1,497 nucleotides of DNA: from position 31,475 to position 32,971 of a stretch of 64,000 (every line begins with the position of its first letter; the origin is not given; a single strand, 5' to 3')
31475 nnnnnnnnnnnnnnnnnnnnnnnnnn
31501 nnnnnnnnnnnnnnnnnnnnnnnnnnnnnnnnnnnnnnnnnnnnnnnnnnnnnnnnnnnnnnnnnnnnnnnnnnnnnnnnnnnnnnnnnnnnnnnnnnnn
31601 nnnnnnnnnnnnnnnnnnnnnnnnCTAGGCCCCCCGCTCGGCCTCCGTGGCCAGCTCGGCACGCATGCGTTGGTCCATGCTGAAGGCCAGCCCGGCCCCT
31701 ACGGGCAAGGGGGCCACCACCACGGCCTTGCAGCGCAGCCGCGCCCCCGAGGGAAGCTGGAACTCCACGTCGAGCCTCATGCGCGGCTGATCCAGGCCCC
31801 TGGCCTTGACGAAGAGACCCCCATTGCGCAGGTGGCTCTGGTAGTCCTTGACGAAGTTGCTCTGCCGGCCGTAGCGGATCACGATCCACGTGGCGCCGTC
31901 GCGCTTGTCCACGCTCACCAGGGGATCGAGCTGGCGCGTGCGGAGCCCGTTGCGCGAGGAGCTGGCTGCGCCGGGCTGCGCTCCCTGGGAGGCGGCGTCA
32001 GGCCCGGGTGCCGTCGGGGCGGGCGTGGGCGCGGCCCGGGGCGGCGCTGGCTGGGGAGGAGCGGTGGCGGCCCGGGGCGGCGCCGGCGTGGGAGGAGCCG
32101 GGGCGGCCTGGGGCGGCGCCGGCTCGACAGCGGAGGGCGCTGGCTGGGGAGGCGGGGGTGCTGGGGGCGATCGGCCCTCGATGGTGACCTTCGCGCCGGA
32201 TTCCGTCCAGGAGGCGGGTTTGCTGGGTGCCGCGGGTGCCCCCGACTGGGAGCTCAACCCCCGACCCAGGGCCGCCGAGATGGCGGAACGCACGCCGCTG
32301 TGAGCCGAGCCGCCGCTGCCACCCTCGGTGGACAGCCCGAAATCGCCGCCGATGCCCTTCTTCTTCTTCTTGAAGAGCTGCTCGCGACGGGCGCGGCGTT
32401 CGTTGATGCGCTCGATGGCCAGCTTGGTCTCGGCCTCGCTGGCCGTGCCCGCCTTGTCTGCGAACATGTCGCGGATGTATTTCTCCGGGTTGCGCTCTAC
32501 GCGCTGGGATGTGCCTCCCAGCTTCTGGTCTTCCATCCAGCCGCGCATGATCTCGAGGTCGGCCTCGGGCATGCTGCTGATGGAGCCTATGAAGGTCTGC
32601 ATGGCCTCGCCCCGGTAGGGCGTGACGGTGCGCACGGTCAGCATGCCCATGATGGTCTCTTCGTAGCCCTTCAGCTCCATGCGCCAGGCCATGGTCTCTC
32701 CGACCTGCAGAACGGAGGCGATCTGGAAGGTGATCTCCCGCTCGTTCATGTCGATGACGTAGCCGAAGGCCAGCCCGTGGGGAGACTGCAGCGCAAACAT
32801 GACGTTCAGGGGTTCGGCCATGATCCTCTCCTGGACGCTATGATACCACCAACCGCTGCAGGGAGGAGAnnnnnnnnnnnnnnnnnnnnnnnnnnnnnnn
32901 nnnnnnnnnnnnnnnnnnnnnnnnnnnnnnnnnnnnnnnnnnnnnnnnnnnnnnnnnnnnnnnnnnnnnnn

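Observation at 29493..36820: Operon of a PilT-family ATPase, a dual-PilZ protein and a B12-binding radical SAM enzyme, divergent from tldD-tldE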

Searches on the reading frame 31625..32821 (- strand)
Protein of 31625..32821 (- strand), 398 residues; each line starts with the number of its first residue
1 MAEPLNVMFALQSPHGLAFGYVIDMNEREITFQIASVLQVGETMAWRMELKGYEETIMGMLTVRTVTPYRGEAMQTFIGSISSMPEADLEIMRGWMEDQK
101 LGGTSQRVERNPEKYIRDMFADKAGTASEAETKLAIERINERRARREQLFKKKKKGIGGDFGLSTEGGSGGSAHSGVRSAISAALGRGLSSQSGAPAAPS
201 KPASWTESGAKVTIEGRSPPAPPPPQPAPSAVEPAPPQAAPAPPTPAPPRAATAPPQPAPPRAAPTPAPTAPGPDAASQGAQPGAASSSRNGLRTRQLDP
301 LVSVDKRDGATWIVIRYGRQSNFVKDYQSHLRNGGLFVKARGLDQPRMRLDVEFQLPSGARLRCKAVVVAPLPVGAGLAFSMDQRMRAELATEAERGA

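Call 9: search_protein_families(library=pfam, proteins=[window:31625-32821:-], max_evalue=0.01)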
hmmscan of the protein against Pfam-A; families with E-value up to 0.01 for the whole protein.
window:31625-32821:- (398 aa): 0 families

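Call 10: search_protein_families(library=pfam, proteins=[window:31625-32821:-], max_evalue=10)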
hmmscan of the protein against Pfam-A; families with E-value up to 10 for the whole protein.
window:31625-32821:- (398 aa): 0 families

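Call 11: search_protein_families(library=ncbifam, proteins=[window:31625-32821:-], max_evalue=0.01)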
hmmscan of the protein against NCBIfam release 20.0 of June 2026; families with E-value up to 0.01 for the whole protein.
window:31625-32821:- (398 aa): 1 family
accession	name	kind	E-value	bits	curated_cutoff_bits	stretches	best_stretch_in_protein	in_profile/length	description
TIGR02266.1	gmx_TIGR02266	paralog_domain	1.4e-05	25.1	68.7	1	313-380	6-80/96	TIGR02266 family protein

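Call 15: find_homologous_proteins(query=window:31625-32821:-, max_evalue=0.001)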
Query window:31625-32821:- (398 aa): 8 proteins with E <= 0.001 among 8000 candidates.
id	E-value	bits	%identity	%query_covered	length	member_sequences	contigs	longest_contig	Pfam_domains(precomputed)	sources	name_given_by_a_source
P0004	1.1e-165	570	100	67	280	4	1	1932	-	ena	-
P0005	1.5e-70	256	39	99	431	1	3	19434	-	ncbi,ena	-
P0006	2.7e-67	246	55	51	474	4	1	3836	-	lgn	-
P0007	1.0e-65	241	39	24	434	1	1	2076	-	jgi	-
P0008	8.4e-60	221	53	47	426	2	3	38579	-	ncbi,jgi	jgi:hypothetical protein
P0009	1.0e-56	211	52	51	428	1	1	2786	-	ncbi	-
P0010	7.2e-56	208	40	96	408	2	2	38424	-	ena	-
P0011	3.6e-53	199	47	56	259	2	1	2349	-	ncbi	-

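Call 16: find_encoding_contigs(protein=P0005, flank=8000, max_places=3)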
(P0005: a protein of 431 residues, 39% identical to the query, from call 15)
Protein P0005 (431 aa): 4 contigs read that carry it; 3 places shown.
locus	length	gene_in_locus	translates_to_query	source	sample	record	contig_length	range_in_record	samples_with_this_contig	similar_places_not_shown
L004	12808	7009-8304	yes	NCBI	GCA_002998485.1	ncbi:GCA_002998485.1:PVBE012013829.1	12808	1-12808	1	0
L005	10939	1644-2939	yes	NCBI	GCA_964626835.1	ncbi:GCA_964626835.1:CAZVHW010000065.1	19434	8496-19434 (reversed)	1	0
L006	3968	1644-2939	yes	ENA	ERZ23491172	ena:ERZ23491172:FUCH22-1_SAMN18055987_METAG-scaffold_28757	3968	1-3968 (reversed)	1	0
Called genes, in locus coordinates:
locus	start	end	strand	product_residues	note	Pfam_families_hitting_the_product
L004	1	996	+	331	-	?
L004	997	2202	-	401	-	-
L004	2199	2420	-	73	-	-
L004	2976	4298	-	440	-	PF19289:PmbA_TldD_3rd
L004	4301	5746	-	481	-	PF01523:PmbA_TldD_1st, PF19290:PmbA_TldD_2nd, PF19289:PmbA_TldD_3rd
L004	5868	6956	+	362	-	PF00437:T2SSE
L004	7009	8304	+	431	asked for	-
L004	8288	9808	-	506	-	-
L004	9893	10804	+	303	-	PF12146:Hydrolase_4, PF00561:Abhydrolase_1 (weak), PF12697:Abhydrolase_6 (weak), PF00326:Peptidase_S9 (weak)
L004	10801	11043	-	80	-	-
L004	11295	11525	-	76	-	-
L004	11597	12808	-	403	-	?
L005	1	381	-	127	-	?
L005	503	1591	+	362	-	PF00437:T2SSE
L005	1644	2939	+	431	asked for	-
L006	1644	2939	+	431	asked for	-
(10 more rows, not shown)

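Call 17: find_encoding_contigs(protein=P0008, flank=8000, max_places=3)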
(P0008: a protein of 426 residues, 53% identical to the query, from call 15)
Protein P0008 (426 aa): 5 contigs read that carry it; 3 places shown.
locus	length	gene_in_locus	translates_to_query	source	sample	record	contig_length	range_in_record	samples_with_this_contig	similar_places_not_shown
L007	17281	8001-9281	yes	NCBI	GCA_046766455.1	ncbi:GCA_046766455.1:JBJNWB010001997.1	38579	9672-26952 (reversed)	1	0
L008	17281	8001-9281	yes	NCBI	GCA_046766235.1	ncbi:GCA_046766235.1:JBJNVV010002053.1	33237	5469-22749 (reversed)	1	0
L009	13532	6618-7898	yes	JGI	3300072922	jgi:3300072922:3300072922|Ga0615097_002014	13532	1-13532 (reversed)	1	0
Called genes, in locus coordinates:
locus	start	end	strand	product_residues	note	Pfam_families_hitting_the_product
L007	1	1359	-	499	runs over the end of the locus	PF01553:Acyltransferase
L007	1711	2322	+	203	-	PF03781:FGE-sulfatase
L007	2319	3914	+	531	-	PF02366:PMT, PF13231:PMT_2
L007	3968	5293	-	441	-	PF19289:PmbA_TldD_3rd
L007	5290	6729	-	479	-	PF01523:PmbA_TldD_1st, PF19289:PmbA_TldD_3rd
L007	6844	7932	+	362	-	PF00437:T2SSE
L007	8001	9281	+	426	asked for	-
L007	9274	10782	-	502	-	-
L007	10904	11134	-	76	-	-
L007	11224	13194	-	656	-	-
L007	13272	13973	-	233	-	PF01564:Spermine_synth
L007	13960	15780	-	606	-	PF02730:AFOR_N, PF01314:AFOR_C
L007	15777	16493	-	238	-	PF12838:Fer4_7 (faint), PF12797:Fer4_2 (faint), PF12837:Fer4_6 (faint), PF13237:Fer4_10 (faint), PF13187:Fer4_9 (faint)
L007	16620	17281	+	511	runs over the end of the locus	PF00069:Pkinase, PF03109:ABC1 (faint), PF07714:PK_Tyr_Ser-Thr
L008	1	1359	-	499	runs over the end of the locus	PF01553:Acyltransferase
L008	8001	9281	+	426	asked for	-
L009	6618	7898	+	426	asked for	-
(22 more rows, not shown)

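Call 18: find_encoding_contigs(protein=P0010, flank=8000, max_places=3)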
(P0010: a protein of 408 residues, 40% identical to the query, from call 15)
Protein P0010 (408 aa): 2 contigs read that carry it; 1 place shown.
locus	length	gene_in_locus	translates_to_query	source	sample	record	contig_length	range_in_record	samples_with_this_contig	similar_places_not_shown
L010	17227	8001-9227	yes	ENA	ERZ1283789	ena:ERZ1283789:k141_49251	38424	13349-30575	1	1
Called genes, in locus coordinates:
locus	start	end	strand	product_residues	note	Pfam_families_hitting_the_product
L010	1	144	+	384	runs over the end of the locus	PF08238:Sel1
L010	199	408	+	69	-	-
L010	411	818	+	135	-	-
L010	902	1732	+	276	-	PF00174:Oxidored_molyb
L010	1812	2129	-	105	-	PF00085:Thioredoxin (weak)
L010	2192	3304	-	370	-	PF01139:RtcB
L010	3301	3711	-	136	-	PF02033:RBFA (weak)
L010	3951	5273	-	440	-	PF19289:PmbA_TldD_3rd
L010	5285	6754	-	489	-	PF01523:PmbA_TldD_1st, PF19289:PmbA_TldD_3rd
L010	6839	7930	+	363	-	PF00437:T2SSE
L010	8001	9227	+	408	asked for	-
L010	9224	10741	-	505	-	-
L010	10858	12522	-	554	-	-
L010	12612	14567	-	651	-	PF12228:DUF3604 (faint)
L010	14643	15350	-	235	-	PF01564:Spermine_synth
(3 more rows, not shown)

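Call 21: find_related_loci(query=A1, collection=genome_contigs, flank=10000)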
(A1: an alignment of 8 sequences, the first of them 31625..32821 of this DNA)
Query A1 (398 aa) in genome_contigs; peptide patterns used: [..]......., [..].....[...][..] (x = any residue, [..] = any of these).
25 stretches matched a pattern; 6 encode a relative of the query (tblastn E <= 1e-3); 6 distinct loci.
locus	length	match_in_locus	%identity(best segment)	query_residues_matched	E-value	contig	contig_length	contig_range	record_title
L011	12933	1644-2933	38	1-394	3e-75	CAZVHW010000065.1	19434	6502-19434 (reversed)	MAG TPA_asm: uncultured Enterobacterales bacterium isolate SRP308112_co1_406 genome assembly, contig: NODE_4457_length_1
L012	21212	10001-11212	40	1-385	5e-71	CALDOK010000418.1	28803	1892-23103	MAG TPA_asm: uncultured proteobacterium isolate ERR2206791_bin.36_CONCOCT_v1.1_MAG genome assembly, contig: ERZ890953.31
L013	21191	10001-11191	39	1-394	5e-68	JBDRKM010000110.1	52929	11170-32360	MAG: Pseudomonadota bacterium isolate MEGAHIT-group-1.708 k141_11655164, whole genome shotgun sequence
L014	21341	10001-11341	53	1-385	6e-56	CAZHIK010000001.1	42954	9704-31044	MAG TPA_asm: uncultured Enterobacterales bacterium isolate SRP167671_co1_110 genome assembly, contig: NODE_973_length_42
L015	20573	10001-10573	54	1-186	7e-55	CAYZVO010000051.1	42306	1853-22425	MAG TPA_asm: uncultured Enterobacterales bacterium isolate binchicken_co141_545 genome assembly, contig: NODE_3945_lengt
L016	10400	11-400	48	38-166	1e-32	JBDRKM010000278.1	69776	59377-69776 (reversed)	MAG: Pseudomonadota bacterium isolate MEGAHIT-group-1.708 k141_3980565, whole genome shotgun sequence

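Call 34: predict_structure(alignment_id=A1)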
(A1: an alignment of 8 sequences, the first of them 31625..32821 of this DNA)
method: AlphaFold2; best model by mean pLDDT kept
length: 398 residues; sequences in the alignment: 8
mean_pLDDT: 68.7   pTM: 0.32
mean pLDDT of the five models: 68.7, 66.9, 64.8, 63.4, 62.3
residues with pLDDT >= 90: 93; 70-90: 94; 50-70: 121; < 50: 90
segments of 3 or more residues with pLDDT < 50: 123-126, 159-179, 186-201, 203-218, 275-295
pLDDT, mean of each block of 10 residues (from residue 1): 65 85 88 88 89 79 83 80 87 80 64 63 52 65 64 51 38 44 46 36 38 43 61 54 61 56 56 42 39 55 79 89 91 92 87 94 95 92 95 89
secondary structure, 60 per line:
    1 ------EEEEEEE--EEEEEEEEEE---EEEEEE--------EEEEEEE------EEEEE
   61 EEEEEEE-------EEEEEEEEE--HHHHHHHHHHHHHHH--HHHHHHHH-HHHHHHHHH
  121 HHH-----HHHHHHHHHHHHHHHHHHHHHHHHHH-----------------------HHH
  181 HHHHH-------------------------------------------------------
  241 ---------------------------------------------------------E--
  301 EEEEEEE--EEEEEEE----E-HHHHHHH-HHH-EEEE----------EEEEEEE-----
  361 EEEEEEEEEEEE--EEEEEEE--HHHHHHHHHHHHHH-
elements in order: E7-13 E16-25 E29-34 E43-49 E56-67 E75-83 H86-100 H103-110 H112-123 H129-154 H178-185 E301-307 E310-316 H323-329 E335-338 E349-355 E361-372 E375-381 H384-397

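Call 39: fold_search(model_id=the predicted structure, library=pdb)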
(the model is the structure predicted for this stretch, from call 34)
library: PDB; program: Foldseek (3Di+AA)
matches with E <= 10: 868; with E <= 0.001: 7
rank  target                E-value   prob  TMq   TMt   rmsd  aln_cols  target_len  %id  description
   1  5vx6_A                1.0e-04  1.00  0.23  0.42   2.4       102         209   14  Structure of Bacillus subtilis Inhibitor of motility (MotI/DgrA) (released 2017-11-22)
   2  5vx6_B                1.1e-04  1.00  0.22  0.41   2.3       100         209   13  Structure of Bacillus subtilis Inhibitor of motility (MotI/DgrA) (released 2017-11-22)
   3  4xrn_D                3.0e-04  1.00  0.21  0.71   2.8       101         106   10  Pilz domain with c-di-gmp of a protein from Pseudomonas aeruginosa (released 2016-02-03)
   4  4rt1_B                7.5e-04  1.00  0.22  0.72   3.1       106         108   11  Structure of the Alg44 PilZ domain (R95A mutant) from Pseudomonas aeruginosa PAO1 in complex with c-di-GMP (released 2015-04-08)
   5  4rt0_C                8.0e-04  1.00  0.20  0.67   3.2       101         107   11  Structure of the Alg44 PilZ domain from Pseudomonas aeruginosa PAO1 in complex with c-di-GMP (released 2015-04-08)
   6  4xrn_B                9.0e-04  1.00  0.20  0.69   2.9        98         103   11  Pilz domain with c-di-gmp of a protein from Pseudomonas aeruginosa (released 2016-02-03)
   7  7mie                  9.0e-04  1.00  0.18  0.28   5.7       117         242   13  Crystal structure of the Borreliella burgdorferi PlzA protein in complex with c-di-GMP (released 2021-06-30)
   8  4rt0_A                1.7e-03  1.00  0.21  0.67   3.4       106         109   11  Structure of the Alg44 PilZ domain from Pseudomonas aeruginosa PAO1 in complex with c-di-GMP (released 2015-04-08)
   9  2gjg                  1.9e-03  1.00  0.23  0.36   3.9       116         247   10  CRYSTAL STRUCTURE OF A PILZ-CONTAINING PROTEIN (PP4397) FROM PSEUDOMONAS PUTIDA KT2440 AT 2.25 A RESOLUTION (released 2006-04-25)
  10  4xrn_C                2.4e-03  1.00  0.22  0.70   3.0       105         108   12  Pilz domain with c-di-gmp of a protein from Pseudomonas aeruginosa (released 2016-02-03)
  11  5xly_B                2.8e-03  1.00  0.22  0.66   5.2       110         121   10  Crystal structure of CheR1 in complex with c-di-GMP-bound MapZ (released 2017-08-23)
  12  4xrn_A                3.6e-03  1.00  0.20  0.69   2.8        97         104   11  Pilz domain with c-di-gmp of a protein from Pseudomonas aeruginosa (released 2016-02-03)
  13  4rt1_A                3.6e-03  1.00  0.21  0.69   3.2       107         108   11  Structure of the Alg44 PilZ domain (R95A mutant) from Pseudomonas aeruginosa PAO1 in complex with c-di-GMP (released 2015-04-08)
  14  9fnn_A                6.0e-03  1.00  0.18  0.09   2.2        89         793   12  Cryo-EM structure of the c-di-GMP-saturated 'crown'less Bcs macrocomplex for cellulose secretion in E. coli (released 2024-10-16)
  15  5ked_A                7.5e-03  1.00  0.17  0.29   2.2        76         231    6  Structure of the 2.65 Angstrom P2(1) crystal of K. pneumonia MrkH (released 2016-08-17)
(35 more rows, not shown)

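Call 69: search_protein_families(library=padloc, proteins=[window:31625-32821:-], max_evalue=0.001)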
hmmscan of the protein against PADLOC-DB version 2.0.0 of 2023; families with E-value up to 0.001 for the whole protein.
window:31625-32821:- (398 aa): 0 families

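Call 78: search_protein_families(library=pfam, proteins=[L013:4900-7005:-, L013:7121-7672:-, L013:7694-8236:-, L016:23-544:+, L016:614-3337:+], max_evalue=0.001)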
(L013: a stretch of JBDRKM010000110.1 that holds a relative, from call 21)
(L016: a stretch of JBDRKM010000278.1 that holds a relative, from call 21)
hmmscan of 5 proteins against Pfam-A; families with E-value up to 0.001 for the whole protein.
L013:4900-7005:- (701 aa): 1 family
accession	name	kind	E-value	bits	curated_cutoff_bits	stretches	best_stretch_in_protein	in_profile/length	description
PF01326.24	PPDK_N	-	1.9e-13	50.9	27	1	367-695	4-309/328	Pyruvate phosphate dikinase, AMP/ATP-binding domain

L013:7121-7672:- (183 aa): 0 families

L013:7694-8236:- (180 aa): 0 families

L016:23-544:+ (173 aa): 0 families

L016:614-3337:+ (907 aa): 3 families
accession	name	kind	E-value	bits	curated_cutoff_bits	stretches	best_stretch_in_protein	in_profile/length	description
PF01839.29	FG-GAP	-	2.6e-33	113.8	22.1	5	597-631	1-37/37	FG-GAP repeat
PF13517.12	FG-GAP_3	-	1.4e-12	48.4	26.9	2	547-615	1-60/61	FG-GAP-like repeat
PF22544.2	HYDIN_VesB_CFA65-like_Ig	-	1.3e-05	25.8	25.5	1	30-125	2-99/100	HYDIN/CFA65/VesB-like, Ig-like domain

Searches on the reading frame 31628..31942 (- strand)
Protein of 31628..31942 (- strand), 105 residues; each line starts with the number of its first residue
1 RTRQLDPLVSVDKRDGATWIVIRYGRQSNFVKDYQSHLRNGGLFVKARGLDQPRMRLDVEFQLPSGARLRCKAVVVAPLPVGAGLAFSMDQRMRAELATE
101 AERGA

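Call 10: search_protein_families(library=pfam, proteins=[window:31628-31942:-], max_evalue=10)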
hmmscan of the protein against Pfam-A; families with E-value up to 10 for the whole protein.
seq(105 aa): 0 families

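Call 84: search_solved_structures(query=A5, max_evalue=10, show_alignments=2)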
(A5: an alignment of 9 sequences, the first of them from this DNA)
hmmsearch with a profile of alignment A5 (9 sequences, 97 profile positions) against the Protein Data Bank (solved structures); distinct sequences matched with E-value up to 10: 3.
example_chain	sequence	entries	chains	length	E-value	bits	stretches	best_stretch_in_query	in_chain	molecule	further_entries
5tvl_A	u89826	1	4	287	1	12.5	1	21-54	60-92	Foldase protein PrsA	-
4f48_B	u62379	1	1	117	1.3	12.3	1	17-78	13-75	Type IV fimbriae assembly protein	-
3dsg_A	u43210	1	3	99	1.3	12.2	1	21-78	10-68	Type IV fimbriae assembly protein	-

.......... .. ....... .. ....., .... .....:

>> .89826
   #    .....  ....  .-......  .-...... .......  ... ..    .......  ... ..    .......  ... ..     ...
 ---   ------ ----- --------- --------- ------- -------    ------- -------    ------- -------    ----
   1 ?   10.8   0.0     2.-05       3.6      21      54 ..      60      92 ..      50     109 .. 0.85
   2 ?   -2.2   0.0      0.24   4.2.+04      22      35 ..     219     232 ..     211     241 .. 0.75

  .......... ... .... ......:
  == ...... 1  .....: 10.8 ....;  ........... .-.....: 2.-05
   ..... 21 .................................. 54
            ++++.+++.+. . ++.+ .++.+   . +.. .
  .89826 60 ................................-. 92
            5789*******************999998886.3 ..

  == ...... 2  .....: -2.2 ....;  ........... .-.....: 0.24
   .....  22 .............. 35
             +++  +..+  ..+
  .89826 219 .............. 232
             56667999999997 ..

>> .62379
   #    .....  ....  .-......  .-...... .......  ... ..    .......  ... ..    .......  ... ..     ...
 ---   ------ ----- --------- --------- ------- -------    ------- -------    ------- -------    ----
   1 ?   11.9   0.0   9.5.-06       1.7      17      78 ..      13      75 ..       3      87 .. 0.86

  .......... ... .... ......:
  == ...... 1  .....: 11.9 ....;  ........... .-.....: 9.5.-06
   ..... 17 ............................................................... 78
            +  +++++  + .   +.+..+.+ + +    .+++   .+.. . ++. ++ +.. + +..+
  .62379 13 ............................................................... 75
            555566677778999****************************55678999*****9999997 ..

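Call 85: search_protein_families(library=ncbifam, alignment_id=A5, max_evalue=0.01)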
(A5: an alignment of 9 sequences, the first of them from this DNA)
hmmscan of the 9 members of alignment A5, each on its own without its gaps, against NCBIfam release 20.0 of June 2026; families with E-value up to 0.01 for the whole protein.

A. member 1, seq(100 aa): 1 family
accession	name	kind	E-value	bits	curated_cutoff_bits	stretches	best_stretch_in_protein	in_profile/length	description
TIGR02266.1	gmx_TIGR02266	paralog_domain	1.8e-06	28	68.7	1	15-83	6-81/96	TIGR02266 family protein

B. families by the number of members that match (of 9 scanned): 1 family
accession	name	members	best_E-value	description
TIGR02266.1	gmx_TIGR02266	9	5.1e-08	TIGR02266 family protein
